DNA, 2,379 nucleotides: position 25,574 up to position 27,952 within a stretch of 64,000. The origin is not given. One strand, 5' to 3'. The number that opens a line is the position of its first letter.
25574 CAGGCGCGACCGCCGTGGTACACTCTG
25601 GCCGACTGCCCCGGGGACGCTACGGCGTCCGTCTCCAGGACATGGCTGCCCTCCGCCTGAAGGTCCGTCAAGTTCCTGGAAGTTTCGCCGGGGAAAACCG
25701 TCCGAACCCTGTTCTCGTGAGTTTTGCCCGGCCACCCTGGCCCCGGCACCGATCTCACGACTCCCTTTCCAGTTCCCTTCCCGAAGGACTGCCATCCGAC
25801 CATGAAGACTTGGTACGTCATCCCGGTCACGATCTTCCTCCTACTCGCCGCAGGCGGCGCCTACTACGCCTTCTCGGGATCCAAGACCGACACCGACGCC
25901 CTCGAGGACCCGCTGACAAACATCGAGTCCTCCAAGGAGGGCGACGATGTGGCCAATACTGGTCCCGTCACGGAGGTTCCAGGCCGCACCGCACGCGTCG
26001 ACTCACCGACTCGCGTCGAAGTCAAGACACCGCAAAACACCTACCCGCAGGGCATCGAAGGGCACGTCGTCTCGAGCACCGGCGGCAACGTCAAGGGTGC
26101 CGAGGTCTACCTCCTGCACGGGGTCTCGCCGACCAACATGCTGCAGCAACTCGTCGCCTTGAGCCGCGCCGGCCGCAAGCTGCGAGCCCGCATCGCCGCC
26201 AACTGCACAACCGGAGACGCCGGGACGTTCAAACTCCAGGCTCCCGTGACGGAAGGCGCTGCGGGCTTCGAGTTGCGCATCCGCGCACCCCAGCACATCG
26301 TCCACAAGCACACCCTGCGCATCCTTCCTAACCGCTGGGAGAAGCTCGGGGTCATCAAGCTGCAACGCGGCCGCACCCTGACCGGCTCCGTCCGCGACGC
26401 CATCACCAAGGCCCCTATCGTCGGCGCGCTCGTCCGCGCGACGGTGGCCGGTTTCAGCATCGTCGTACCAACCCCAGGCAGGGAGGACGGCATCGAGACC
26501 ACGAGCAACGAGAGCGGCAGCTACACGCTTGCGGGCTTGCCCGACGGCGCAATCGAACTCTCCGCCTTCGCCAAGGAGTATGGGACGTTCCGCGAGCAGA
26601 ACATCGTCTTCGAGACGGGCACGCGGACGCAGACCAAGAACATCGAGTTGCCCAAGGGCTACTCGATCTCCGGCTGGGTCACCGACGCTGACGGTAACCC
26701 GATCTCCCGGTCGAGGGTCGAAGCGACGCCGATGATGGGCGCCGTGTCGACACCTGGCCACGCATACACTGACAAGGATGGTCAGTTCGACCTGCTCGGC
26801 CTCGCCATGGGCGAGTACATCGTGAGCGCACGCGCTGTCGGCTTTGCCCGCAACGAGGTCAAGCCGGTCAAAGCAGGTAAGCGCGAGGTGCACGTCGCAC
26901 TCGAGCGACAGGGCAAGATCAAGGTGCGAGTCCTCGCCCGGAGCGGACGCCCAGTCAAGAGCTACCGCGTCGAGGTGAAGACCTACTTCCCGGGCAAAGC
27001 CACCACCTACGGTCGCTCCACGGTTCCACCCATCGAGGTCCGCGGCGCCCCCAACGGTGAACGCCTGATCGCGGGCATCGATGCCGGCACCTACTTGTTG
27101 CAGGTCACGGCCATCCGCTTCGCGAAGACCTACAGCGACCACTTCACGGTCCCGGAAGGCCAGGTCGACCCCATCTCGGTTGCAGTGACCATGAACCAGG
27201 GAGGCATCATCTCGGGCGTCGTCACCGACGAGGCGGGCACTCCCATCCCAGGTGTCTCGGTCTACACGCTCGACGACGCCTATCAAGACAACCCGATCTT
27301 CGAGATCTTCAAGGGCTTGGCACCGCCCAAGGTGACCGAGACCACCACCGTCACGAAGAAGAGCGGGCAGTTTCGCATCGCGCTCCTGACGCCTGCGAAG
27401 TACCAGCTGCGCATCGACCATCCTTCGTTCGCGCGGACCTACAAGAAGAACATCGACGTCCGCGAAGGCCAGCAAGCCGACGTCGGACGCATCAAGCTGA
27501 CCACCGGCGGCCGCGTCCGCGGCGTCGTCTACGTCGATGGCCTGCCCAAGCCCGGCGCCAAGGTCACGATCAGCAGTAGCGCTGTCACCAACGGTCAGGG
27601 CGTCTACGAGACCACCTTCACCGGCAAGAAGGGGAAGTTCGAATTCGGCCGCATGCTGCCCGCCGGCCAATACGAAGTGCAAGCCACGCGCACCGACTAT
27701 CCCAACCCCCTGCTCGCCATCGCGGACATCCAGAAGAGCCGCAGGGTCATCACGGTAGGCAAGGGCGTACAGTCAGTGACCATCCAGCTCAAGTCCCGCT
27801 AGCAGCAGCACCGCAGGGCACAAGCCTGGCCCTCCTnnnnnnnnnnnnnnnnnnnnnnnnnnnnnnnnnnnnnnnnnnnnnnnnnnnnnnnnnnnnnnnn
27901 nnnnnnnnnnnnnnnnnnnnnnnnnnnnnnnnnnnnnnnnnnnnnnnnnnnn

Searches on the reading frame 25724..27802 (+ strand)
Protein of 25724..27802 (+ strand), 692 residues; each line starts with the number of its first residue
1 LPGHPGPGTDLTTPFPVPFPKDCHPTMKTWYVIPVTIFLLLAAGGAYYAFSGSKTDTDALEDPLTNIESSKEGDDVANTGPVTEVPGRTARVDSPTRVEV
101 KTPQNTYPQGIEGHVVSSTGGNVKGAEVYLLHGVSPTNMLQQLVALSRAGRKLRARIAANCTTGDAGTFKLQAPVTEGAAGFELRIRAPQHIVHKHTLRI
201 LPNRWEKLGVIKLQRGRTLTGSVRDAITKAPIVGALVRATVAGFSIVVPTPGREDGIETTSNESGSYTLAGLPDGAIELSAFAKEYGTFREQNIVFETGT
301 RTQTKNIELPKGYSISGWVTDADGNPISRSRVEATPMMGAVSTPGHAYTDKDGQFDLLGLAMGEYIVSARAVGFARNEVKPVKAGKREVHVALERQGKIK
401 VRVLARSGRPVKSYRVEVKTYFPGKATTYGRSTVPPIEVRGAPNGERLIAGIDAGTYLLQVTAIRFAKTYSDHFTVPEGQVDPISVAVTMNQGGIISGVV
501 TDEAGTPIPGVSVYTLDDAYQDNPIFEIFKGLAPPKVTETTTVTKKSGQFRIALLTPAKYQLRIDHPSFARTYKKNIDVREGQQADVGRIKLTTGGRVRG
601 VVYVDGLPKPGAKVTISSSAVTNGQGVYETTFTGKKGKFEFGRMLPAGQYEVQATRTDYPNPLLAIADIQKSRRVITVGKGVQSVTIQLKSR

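Call 7: search_protein_families(library=pfam, proteins=[window:25724-27802:+], max_evalue=0.001)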
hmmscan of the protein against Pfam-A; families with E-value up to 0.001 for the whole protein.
window:25724-27802:+ (692 aa): 13 families
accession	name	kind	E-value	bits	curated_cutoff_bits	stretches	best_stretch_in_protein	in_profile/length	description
PF13620.12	CarboxypepD_reg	-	5.5e-54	180.9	32.3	5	496-592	2-81/82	Carboxypeptidase regulatory-like domain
PF13715.12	CarbopepD_reg_2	-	1.9e-16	60.3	32.2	1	342-393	23-76/88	CarboxypepD_reg-like domain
PF17210.9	SdrD_B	-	2e-09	38.1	29.7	0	612-656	27-66/112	SdrD B-like domain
PF17802.7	SpaA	-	4.8e-08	33.5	23.1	0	610-654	17-58/91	Prealbumin-like fold domain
PF02369.22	Big_1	-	1.3e-07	32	34.9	0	316-356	22-63/93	Bacterial Ig-like domain (group 1)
PF09430.16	EMC7_beta-sandw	-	2.1e-07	31.6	26.6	0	540-580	21-60/122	ER membrane protein complex subunit 7, beta-sandwich domain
PF10670.15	DUF4198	-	5.9e-07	30.3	34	0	591-657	142-208/209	Domain of unknown function (DUF4198)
PF00775.27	Dioxygenase_C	-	5.6e-06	26.4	27.3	0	495-567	31-103/182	Dioxygenase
PF20598.4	DUF6795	-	1.6e-05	25.6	27.4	0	598-643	1-45/103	Domain of unknown function (DUF6795)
PF23193.1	NOMO_3rd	-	7.9e-05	23.1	27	0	616-654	47-84/120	NOMO third transthyretin-like domain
PF22902.2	NOMO1-like_9th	-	0.00011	22.3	27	0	614-659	16-60/75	BOS complex subunit NOMO1-like, beta sandwich domain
PF22904.2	NOMO1-like_2nd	-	0.00015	22.3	27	0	594-657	2-63/90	BOS complex subunit NOMO1-like, second beta sandwich domain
PF14686.12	fn3_3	-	0.00045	20.4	24.4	0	542-586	29-74/75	Polysaccharide lyase family 4, domain II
